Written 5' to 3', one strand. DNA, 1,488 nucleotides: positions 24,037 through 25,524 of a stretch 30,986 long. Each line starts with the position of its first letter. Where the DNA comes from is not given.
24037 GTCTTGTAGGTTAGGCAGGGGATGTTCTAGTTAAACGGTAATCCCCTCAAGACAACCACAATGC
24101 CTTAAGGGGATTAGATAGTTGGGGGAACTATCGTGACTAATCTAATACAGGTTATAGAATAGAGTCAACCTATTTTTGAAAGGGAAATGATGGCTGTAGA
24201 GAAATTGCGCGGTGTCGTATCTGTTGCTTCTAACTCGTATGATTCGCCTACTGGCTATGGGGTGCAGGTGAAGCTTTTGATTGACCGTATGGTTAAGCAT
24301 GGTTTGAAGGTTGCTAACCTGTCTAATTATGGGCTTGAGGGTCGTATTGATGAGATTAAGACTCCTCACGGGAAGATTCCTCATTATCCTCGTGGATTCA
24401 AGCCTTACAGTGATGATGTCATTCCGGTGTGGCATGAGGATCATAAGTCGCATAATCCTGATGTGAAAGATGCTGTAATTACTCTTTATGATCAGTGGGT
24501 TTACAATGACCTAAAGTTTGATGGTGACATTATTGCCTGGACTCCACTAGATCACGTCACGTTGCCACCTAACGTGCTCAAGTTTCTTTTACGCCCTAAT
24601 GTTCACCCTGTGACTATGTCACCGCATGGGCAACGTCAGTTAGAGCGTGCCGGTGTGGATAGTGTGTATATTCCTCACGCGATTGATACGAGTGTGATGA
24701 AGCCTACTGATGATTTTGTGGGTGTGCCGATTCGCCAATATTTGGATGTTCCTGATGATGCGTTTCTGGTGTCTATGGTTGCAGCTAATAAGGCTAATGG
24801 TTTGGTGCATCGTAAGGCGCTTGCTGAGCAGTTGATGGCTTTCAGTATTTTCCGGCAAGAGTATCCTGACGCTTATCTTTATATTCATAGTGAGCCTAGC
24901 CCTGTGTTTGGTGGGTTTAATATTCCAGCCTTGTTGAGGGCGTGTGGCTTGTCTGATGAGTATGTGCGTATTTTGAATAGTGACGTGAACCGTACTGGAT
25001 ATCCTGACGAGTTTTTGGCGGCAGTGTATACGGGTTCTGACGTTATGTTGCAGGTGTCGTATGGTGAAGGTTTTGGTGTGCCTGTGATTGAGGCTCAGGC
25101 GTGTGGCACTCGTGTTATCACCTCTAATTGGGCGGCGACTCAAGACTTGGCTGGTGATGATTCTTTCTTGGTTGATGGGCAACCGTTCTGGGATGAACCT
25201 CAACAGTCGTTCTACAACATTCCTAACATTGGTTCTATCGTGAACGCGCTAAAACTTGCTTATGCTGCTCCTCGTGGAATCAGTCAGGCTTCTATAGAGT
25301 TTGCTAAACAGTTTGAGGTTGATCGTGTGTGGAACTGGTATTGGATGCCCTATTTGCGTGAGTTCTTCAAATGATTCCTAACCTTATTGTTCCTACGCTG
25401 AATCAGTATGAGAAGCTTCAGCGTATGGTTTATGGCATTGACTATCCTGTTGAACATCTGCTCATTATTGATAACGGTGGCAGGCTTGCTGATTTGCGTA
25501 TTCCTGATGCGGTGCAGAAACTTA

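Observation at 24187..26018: Glycosyltransferase pair embedded in the virion-assembly operon between capsid and connector genes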

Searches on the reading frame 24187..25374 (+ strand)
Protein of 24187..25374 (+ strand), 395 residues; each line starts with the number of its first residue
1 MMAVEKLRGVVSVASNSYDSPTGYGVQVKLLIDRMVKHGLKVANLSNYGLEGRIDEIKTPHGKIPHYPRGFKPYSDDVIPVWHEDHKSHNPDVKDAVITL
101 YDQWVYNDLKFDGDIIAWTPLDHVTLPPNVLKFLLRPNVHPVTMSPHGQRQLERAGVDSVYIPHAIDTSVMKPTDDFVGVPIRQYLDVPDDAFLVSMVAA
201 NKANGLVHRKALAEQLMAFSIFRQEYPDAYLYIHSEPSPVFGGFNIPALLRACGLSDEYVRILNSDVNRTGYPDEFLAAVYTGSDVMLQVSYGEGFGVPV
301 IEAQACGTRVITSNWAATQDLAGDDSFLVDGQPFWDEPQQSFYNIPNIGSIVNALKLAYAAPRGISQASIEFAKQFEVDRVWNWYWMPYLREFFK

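Call 5: search_protein_families(library=pfam, proteins=[window:24187-25374:+], max_evalue=0.01)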
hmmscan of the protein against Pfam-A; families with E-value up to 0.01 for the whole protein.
window:24187-25374:+ (395 aa): 2 families
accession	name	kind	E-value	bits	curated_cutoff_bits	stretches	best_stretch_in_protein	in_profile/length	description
PF13692.12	Glyco_trans_1_4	-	6.7e-10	39.8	27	1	263-330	57-125/142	Glycosyl transferases group 1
PF00534.26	Glycos_transf_1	-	4.3e-09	36.6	26.4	1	263-326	71-135/172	Glycosyl transferases group 1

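Call 6: search_protein_families(library=phrogs, proteins=[window:24187-25374:+], max_evalue=0.001)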
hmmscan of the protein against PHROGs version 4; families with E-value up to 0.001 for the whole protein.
window:24187-25374:+ (395 aa): 2 families
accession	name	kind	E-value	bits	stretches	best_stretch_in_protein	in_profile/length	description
phrog_2170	-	moron, auxiliary metabolic gene and host takeover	4.6e-37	129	1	12-359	6-335/374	glycosyltransferase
phrog_4356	-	moron, auxiliary metabolic gene and host takeover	7.5e-07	29.7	1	270-317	180-227/307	glycosyltransferase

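Call 8: search_dna_similar(query=window:24187-25374:+, collection=phages, mode=protein, max_rows=40)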
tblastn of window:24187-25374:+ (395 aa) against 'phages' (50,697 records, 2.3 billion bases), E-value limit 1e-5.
Records with a match: 7; places in all: 7; records where one place covers at least 80% of the query: 2.
Best place of each record, by identity: <60% 7.
By first word of the organism name: Tetrasphaera 2; Bacteriophage 2; Pontimonas 1; Microcystis 1; Rhodothermus 1.
By host as written in the record: Tetrasphaera jenkinsii 2; - 2; Pontimonas salivibrio CL-TW6 1; Microcystis aeruginosa 1; Rhodothermus marinus 1.
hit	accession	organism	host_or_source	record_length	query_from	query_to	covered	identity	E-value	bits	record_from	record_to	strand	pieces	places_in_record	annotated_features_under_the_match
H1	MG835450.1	Pontimonas phage phiPsal1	Pontimonas salivibrio CL-TW6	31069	2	394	99%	50.9%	5e-132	423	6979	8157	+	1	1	group I glycosyltransferase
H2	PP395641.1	Microcystis phage Mae-JY09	Microcystis aeruginosa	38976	3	390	98%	34.9%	9e-58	209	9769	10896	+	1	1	RfaG glycosyltransferase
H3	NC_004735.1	Rhodothermus phage RM378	Rhodothermus marinus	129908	161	320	41%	31.4%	2e-8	62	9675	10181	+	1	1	glycosyltransferase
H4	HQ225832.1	Tetrasphaera phage TJE1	Tetrasphaera jenkinsii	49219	140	311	44%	28.2%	9e-8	60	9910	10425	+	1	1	glycosyl transferase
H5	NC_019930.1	Tetrasphaera phage TJE1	Tetrasphaera jenkinsii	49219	140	311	44%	28.2%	9e-8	60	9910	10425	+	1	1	glycosyltransferase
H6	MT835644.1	Bacteriophage sp.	human fecal samples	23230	162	330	43%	26.7%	5e-7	58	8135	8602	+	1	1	record has no annotation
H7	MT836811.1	Bacteriophage sp.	human fecal samples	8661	255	337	21%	40.5%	2e-7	59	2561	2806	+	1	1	record has no annotation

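Call 11: get_annotated_region(hit=H2, flank=8000)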
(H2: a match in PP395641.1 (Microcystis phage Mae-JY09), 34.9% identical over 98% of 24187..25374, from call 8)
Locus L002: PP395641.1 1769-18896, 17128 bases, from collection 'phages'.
description: Microcystis phage Mae-JY09, complete genome.
organism: Microcystis phage Mae-JY09 (NCBI taxid 3126652)
taxonomy: Viruses; Duplodnaviria; Heunggongvirae; Uroviricota; Caudoviricetes
host: Microcystis aeruginosa; source: -; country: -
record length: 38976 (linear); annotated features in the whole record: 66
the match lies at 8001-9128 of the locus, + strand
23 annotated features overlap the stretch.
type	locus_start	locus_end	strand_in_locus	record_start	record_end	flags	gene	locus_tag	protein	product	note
CDS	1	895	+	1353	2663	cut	-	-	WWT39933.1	hypothetical protein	-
CDS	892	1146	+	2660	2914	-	-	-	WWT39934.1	hypothetical protein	-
CDS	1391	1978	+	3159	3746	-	-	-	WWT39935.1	hypothetical protein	-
CDS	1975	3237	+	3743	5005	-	-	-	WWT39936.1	terminase large subunit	-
CDS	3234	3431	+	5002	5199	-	-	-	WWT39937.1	hypothetical protein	-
CDS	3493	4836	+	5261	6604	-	-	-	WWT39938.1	portal protein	-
CDS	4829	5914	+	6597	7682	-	-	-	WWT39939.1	head morphogenesis domain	-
CDS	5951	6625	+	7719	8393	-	-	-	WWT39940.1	hypothetical protein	-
CDS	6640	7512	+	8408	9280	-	-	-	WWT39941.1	major capsid protein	-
CDS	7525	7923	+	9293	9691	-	-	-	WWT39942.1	hypothetical protein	-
CDS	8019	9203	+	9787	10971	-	-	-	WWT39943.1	RfaG glycosyltransferase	-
CDS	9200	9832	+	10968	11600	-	-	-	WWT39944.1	hypothetical protein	-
CDS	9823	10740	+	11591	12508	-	-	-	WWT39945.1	hypothetical protein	-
CDS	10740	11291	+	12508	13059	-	-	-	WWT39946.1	hypothetical protein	-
CDS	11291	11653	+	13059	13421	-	-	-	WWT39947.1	head-tail adaptor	-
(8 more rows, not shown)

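Call 20: find_homologous_proteins(query=window:24187-25374:+)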
Query window:24187-25374:+ (395 aa): 2488 proteins with E <= 0.001 among 5391 candidates; the best 120 are listed.
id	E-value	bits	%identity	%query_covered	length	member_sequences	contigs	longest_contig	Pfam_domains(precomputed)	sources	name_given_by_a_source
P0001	4.0e-267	903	98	100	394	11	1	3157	PF00534.27,PF13692.13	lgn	-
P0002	6.1e-242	820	87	100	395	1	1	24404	PF00534.27,PF13692.13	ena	-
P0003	2.6e-241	818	87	100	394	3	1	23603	PF00534.27,PF13692.13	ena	-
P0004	5.0e-241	817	86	100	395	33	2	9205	PF00534.27,PF13692.13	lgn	-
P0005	2.5e-237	805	85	99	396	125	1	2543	PF00534.27,PF13692.13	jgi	jgi:glycosyltransferase involved in cell wall biosynthesis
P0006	3.4e-237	805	85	99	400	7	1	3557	PF00534.27,PF13692.13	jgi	jgi:glycosyltransferase involved in cell wall biosynthesis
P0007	1.5e-235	799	84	99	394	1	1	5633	PF00534.27,PF13692.13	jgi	-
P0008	2.9e-229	779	82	100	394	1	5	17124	PF00534.27,PF13692.13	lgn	-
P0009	1.2e-228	777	81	100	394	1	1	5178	PF00534.27,PF13692.13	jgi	jgi:glycosyltransferase involved in cell wall biosynthesis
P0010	5.0e-228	775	82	99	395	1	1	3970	PF00534.27,PF13692.13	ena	-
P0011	1.2e-227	773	82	99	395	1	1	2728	PF00534.27,PF13692.13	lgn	-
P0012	2.4e-227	772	81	100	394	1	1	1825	PF00534.27,PF13692.13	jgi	jgi:glycosyltransferase involved in cell wall biosynthesis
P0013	9.4e-227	770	81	100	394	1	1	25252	PF00534.27,PF13692.13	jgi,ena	jgi:glycosyltransferase involved in cell wall biosynthesis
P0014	1.4e-226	770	81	100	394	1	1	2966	PF00534.27,PF13692.13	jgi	jgi:glycosyltransferase involved in cell wall biosynthesis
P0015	1.7e-226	770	80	100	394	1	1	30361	PF00534.27,PF13692.13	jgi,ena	jgi:glycosyltransferase involved in cell wall biosynthesis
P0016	1.9e-226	770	81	100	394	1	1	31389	PF00534.27,PF13692.13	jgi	jgi:glycosyltransferase involved in cell wall biosynthesis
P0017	1.4e-225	767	81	99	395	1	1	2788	PF00534.27,PF13692.13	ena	-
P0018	1.9e-225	766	81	100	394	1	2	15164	PF00534.27,PF13692.13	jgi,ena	jgi:glycosyltransferase involved in cell wall biosynthesis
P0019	2.7e-225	766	81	99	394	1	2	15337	PF00534.27,PF13692.13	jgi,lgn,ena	jgi:glycosyltransferase involved in cell wall biosynthesis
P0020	1.2e-222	757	80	99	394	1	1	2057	PF13692.13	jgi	jgi:glycosyltransferase involved in cell wall biosynthesis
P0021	1.6e-222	757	80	100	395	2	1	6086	PF00534.27,PF13692.13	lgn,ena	-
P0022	2.6e-222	756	82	99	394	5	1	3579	PF00534.27,PF13692.13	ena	-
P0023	3.1e-222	756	80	100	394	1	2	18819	PF00534.27,PF13692.13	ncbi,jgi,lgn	jgi:glycosyltransferase involved in cell wall biosynthesis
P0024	6.5e-222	755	79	100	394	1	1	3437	PF13692.13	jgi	jgi:glycosyltransferase involved in cell wall biosynthesis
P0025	4.3e-221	752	80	99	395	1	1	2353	PF13692.13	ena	-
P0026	1.5e-218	743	79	100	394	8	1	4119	PF00534.27,PF13692.13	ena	-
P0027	7.7e-218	741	79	100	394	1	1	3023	PF13692.13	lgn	-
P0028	5.6e-216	735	77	100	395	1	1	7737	PF00534.27,PF13692.13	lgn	-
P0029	1.1e-215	734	76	100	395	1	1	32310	PF00534.27,PF13692.13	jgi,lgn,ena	jgi:glycosyltransferase involved in cell wall biosynthesis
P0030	1.1e-215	734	79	100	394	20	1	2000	PF00534.27,PF13692.13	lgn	-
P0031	1.1e-215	734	78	100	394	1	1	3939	PF13692.13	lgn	-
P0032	3.0e-215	733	78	100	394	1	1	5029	PF13692.13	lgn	-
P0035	5.2e-215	732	76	100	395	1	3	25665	PF00534.27,PF13692.13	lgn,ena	-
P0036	7.2e-215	731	79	100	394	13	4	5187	PF13692.13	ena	-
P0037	1.8e-214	730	76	100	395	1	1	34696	PF00534.27,PF13692.13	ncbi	-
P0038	5.3e-214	728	76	100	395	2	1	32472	PF00534.27,PF13692.13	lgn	-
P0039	7.9e-214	728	76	100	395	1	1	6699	PF00534.27,PF13692.13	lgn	-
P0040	2.7e-213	726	76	100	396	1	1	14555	PF00534.27,PF13692.13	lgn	-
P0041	4.3e-213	725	77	99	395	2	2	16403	PF00534.27,PF13692.13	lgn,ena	-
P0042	2.0e-212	723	75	100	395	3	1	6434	PF00534.27,PF13692.13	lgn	-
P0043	7.6e-212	721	75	100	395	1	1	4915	PF00534.27,PF13692.13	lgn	-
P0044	6.3e-210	715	75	100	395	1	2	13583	PF00534.27,PF13692.13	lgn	-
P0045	6.3e-209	712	76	100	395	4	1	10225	PF00534.27,PF13692.13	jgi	jgi:glycosyltransferase involved in cell wall biosynthesis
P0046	1.6e-208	710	76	99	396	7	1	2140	PF00534.27,PF13692.13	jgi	jgi:glycosyltransferase involved in cell wall biosynthesis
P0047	4.3e-207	706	76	99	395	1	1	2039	PF00534.27,PF13692.13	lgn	-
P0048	1.1e-206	704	76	99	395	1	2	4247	PF00534.27,PF13692.13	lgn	-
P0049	1.4e-206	704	73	99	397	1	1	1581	PF00534.27,PF13692.13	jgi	jgi:glycosyltransferase involved in cell wall biosynthesis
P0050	1.6e-206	704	76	99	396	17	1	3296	PF00534.27,PF13692.13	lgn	-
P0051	1.7e-206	704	77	99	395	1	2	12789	PF00534.27,PF13692.13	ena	-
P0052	3.6e-206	703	75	99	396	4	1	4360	PF00534.27,PF13692.13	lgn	-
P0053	5.6e-205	699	73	99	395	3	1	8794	PF00534.27,PF13692.13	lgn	-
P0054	4.1e-204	696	74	100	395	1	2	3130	PF13692.13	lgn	-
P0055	1.4e-203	694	73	100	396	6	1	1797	PF00534.27,PF13692.13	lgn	-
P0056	1.7e-203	694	72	100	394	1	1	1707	PF13692.13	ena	-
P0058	6.4e-203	692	74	99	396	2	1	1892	PF00534.27,PF13692.13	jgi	jgi:glycosyltransferase involved in cell wall biosynthesis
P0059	2.2e-195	667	70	100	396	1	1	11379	PF00534.27,PF13692.13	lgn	-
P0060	1.2e-194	665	98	73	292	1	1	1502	PF00534.27,PF13692.13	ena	-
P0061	5.8e-194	663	69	100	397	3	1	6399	PF00534.27,PF13692.13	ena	-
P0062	9.7e-192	655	68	100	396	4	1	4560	PF00534.27,PF13692.13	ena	-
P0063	2.4e-191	654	69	99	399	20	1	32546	PF00534.27,PF13692.13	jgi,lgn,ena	jgi:glycosyltransferase involved in cell wall biosynthesis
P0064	2.4e-191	654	69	99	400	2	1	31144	PF00534.27,PF13692.13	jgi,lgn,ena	jgi:glycosyltransferase involved in cell wall biosynthesis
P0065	2.5e-191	654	69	99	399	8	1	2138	PF00534.27,PF13692.13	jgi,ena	-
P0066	1.3e-189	648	68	99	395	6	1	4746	PF00534.27,PF13692.13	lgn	-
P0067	1.9e-189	648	68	99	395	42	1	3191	PF00534.27,PF13692.13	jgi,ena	jgi:glycosyltransferase involved in cell wall biosynthesis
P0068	9.7e-186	635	68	99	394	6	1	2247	PF13692.13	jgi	jgi:glycosyltransferase involved in cell wall biosynthesis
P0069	1.7e-185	635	68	99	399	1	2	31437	PF00534.27,PF13692.13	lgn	-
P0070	1.3e-184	632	68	100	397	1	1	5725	PF00534.27,PF20706.4,PF13692.13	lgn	-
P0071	8.6e-184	629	67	99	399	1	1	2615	PF00534.27,PF13692.13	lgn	-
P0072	3.0e-183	627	68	99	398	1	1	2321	PF00534.27,PF13692.13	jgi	jgi:glycosyltransferase involved in cell wall biosynthesis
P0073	9.4e-183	626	67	100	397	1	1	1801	PF00534.27,PF20706.4,PF13692.13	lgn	-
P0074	9.5e-183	626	68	99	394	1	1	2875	PF00534.27,PF13692.13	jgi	jgi:glycosyltransferase involved in cell wall biosynthesis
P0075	9.6e-183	626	67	99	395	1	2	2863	PF00534.27,PF13692.13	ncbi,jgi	jgi:glycosyltransferase involved in cell wall biosynthesis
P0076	8.3e-182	622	67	100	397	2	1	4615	PF00534.27,PF20706.4,PF13692.13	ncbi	-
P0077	8.8e-182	622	67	100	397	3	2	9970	PF00534.27,PF20706.4,PF13692.13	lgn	-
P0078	7.0e-181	619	68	99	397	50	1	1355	PF00534.27,PF13692.13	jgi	jgi:glycosyltransferase involved in cell wall biosynthesis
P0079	1.1e-180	619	68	98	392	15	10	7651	PF00534.27,PF13692.13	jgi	jgi:glycosyltransferase involved in cell wall biosynthesis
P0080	1.2e-180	619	67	99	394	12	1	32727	PF00534.27,PF13692.13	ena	-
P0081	2.1e-180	618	66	99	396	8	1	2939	PF00534.27,PF13692.13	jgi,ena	-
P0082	2.2e-180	618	68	99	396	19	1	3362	PF00534.27,PF13692.13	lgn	-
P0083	3.7e-180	617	68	98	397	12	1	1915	PF00534.27,PF13692.13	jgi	jgi:glycosyltransferase involved in cell wall biosynthesis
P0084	5.2e-180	617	66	99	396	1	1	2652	PF00534.27,PF13692.13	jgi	-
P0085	2.6e-179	614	64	100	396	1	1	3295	PF00534.27,PF13692.13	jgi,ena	-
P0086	2.8e-179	614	66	99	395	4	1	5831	PF00534.27,PF13692.13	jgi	jgi:glycosyltransferase involved in cell wall biosynthesis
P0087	3.2e-179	614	66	100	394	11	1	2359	PF00534.27,PF13692.13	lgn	-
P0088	1.6e-178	612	66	99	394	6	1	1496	PF00534.27,PF13692.13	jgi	jgi:glycosyltransferase involved in cell wall biosynthesis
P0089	2.6e-178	611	65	99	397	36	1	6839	PF00534.27,PF13692.13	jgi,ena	jgi:glycosyltransferase involved in cell wall biosynthesis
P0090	2.8e-178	611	69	92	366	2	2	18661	PF00534.27,PF13692.13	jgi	jgi:glycosyltransferase involved in cell wall biosynthesis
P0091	4.7e-178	610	65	99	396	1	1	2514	PF00534.27,PF13692.13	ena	-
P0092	6.3e-178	610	65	99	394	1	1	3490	PF00534.27,PF13692.13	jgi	-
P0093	7.2e-178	609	66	99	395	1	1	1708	PF00534.27,PF13692.13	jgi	jgi:glycosyltransferase involved in cell wall biosynthesis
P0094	1.3e-177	609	66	99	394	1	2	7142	PF00534.27,PF13692.13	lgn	-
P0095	1.7e-177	608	65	99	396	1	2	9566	PF00534.27,PF13692.13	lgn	-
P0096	3.7e-177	607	63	99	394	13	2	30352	PF13692.13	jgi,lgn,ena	jgi:glycosyltransferase involved in cell wall biosynthesis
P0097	6.1e-177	606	64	99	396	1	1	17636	PF00534.27,PF13692.13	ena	-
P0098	1.2e-176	605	64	99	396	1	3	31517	PF00534.27,PF13692.13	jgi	jgi:glycosyltransferase involved in cell wall biosynthesis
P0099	2.9e-176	604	66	99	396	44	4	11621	PF00534.27,PF13692.13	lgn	-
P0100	6.2e-176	603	66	96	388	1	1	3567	PF00534.27,PF13692.13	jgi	jgi:glycosyltransferase involved in cell wall biosynthesis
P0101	8.8e-176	603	65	99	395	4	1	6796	PF00534.27,PF13692.13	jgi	jgi:glycosyltransferase involved in cell wall biosynthesis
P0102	2.1e-175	601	66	99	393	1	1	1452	PF00534.27,PF13692.13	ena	-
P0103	5.9e-175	600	64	99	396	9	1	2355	PF00534.27,PF13692.13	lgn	-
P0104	7.2e-175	600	64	99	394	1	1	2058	PF00534.27,PF13692.13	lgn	-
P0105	1.6e-174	598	64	99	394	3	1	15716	PF00534.27,PF13692.13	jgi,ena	jgi:glycosyltransferase involved in cell wall biosynthesis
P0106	2.1e-174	598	65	98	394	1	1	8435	PF00534.27,PF13692.13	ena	-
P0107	2.1e-174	598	64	99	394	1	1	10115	PF00534.27,PF13692.13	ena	-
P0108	2.6e-174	598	64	98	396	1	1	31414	PF00534.27,PF13692.13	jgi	jgi:glycosyltransferase involved in cell wall biosynthesis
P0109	2.8e-174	598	64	98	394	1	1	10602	PF00534.27,PF13692.13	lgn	-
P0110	2.9e-174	598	65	98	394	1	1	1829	PF00534.27,PF13692.13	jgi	jgi:glycosyltransferase involved in cell wall biosynthesis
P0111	5.6e-174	597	64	99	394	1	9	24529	PF00534.27,PF13692.13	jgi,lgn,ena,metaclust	jgi:glycosyltransferase involved in cell wall biosynthesis|metaclust:\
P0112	7.3e-174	596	64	98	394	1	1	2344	PF00534.27,PF13692.13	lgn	-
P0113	8.1e-174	596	64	100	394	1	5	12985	PF00534.27,PF13692.13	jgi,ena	-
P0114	9.9e-174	596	64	98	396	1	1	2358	PF00534.27,PF13692.13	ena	-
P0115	1.0e-173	596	64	98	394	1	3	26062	PF00534.27,PF13692.13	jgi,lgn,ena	jgi:glycosyltransferase involved in cell wall biosynthesis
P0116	1.1e-173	596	66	99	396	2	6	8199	PF00534.27,PF13692.13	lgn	-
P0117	1.9e-173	595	64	99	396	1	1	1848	PF00534.27,PF13692.13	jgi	-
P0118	2.7e-173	594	65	98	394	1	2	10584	PF00534.27,PF13692.13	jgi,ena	jgi:glycosyltransferase involved in cell wall biosynthesis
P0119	3.6e-173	594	64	98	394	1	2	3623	PF00534.27,PF13692.13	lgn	-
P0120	6.8e-173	593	65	99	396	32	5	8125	PF00534.27,PF13692.13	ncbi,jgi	jgi:glycosyltransferase involved in cell wall biosynthesis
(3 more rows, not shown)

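Call 21: find_related_loci(query=window:24187-25374:+, collection=viral_contigs, flank=5000)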
Query window:24187-25374:+ (395 aa) in viral_contigs; peptide patterns used: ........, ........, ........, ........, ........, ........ (x = any residue, [..] = any of these).
203 stretches matched a pattern; 199 encode a relative of the query (tblastn E <= 1e-3); the best 80 are kept; 80 distinct loci.
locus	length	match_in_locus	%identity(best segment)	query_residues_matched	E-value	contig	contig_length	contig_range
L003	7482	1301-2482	88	1-394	0e+0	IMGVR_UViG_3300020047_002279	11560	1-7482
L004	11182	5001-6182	87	2-395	0e+0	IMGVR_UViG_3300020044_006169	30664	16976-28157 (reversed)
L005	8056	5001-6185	86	1-395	0e+0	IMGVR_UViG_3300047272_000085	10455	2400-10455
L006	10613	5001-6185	85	1-395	0e+0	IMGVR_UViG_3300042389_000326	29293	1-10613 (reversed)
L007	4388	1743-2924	86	1-394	0e+0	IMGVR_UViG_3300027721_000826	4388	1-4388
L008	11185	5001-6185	85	1-395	0e+0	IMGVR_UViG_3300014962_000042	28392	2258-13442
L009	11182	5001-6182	80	2-395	0e+0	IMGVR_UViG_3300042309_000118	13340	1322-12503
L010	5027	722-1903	80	2-395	0e+0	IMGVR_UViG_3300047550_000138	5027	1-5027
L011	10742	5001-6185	79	1-395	0e+0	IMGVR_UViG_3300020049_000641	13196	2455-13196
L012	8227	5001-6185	78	1-395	0e+0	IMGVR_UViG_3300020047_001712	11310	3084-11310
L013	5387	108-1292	77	1-395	0e+0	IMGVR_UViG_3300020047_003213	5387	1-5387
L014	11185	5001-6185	75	1-394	0e+0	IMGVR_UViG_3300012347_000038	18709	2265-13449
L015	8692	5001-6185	76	2-395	0e+0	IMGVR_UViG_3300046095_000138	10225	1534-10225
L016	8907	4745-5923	70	2-394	0e+0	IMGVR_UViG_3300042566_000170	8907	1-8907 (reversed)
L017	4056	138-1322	68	1-395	0e+0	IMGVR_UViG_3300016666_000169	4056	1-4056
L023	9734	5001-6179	68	2-394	0e+0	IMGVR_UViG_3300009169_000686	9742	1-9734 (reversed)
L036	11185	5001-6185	59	1-394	9e-159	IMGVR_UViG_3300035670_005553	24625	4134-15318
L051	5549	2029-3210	56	1-394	7e-155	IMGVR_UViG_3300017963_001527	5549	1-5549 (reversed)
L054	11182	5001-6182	54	1-394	2e-152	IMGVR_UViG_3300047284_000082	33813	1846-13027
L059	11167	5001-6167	54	6-394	8e-151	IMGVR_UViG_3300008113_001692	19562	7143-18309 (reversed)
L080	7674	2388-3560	55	5-394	4e-147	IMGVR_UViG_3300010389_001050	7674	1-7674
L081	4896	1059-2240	55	1-394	4e-149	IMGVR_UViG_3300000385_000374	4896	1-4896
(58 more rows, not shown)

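Call 29: search_solved_structures(query=window:24187-25374:+, max_evalue=0.01, show_alignments=1)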
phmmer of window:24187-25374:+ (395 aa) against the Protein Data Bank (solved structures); distinct sequences matched with E-value up to 0.01: 6.
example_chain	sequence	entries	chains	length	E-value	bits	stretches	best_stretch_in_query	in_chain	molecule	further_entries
3oy2_A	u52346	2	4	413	8.2e-06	27.9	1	204-325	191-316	Glycosyltransferase B736L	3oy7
7qsg_A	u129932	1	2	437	0.00032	22.7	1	269-326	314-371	D-inositol 3-phosphate glycosyltransferase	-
6kih_A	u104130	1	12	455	0.00039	22.4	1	264-315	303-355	Tll1590 protein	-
3c4q_A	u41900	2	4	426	0.001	21.1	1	273-332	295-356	Predicted glycosyltransferases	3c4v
3c48_A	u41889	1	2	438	0.0011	21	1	273-332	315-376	Predicted glycosyltransferases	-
5i45_A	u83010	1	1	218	0.0047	18.9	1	277-377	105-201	Glycosyl transferases group 1 family protein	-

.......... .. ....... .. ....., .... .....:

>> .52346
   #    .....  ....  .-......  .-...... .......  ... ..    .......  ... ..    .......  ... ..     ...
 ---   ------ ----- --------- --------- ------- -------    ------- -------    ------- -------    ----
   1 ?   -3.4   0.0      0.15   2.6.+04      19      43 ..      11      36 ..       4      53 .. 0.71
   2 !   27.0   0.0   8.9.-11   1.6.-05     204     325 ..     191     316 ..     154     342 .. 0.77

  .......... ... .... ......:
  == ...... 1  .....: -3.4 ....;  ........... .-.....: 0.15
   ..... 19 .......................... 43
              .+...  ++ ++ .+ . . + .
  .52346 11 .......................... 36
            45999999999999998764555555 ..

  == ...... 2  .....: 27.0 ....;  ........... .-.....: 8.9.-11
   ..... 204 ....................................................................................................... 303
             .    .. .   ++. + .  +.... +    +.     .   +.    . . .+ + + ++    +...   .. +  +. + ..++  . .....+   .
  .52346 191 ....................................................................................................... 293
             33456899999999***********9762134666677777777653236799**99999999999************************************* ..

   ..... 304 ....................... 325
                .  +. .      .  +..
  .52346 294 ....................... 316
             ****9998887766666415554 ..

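Call 45: predict_structure(alignment_id=A2)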
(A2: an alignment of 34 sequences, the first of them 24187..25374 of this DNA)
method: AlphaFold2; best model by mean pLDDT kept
length: 395 residues; sequences in the alignment: 34
mean_pLDDT: 85.9   pTM: 0.87
mean pLDDT of the five models: 85.9, 85.5, 85.3, 82.3, 81.4
residues with pLDDT >= 90: 213; 70-90: 131; 50-70: 43; < 50: 8
segments of 3 or more residues with pLDDT < 50: 201-203, 293-295
pLDDT, mean of each block of 10 residues (from residue 1): 86 90 84 97 87 90 94 85 95 93 73 88 66 86 85 85 91 92 94 88 64 92 97 74 76 92 65 83 93 65 95 80 91 65 78 98 95 95 96 96
secondary structure, 60 per line:
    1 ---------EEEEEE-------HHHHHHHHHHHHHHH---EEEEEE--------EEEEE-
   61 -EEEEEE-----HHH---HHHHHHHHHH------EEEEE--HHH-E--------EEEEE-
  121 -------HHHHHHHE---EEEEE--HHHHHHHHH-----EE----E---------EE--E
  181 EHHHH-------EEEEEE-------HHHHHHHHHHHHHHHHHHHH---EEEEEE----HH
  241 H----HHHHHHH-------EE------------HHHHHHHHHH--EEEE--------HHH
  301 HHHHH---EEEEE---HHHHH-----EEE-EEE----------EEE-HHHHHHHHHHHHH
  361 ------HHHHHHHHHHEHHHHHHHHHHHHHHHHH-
elements in order: E10-15 H23-37 E41-46 E55-59 E62-67 H79-88 E95-99 E115-119 H128-134 E139-143 H146-154 H182-185 E193-198 H206-225 E229-234 H246-252 H274-283 E286-289 H298-305 E309-313 H317-321 E327-329 E331-333 E344-346 H348-360 H367-376 H378-394
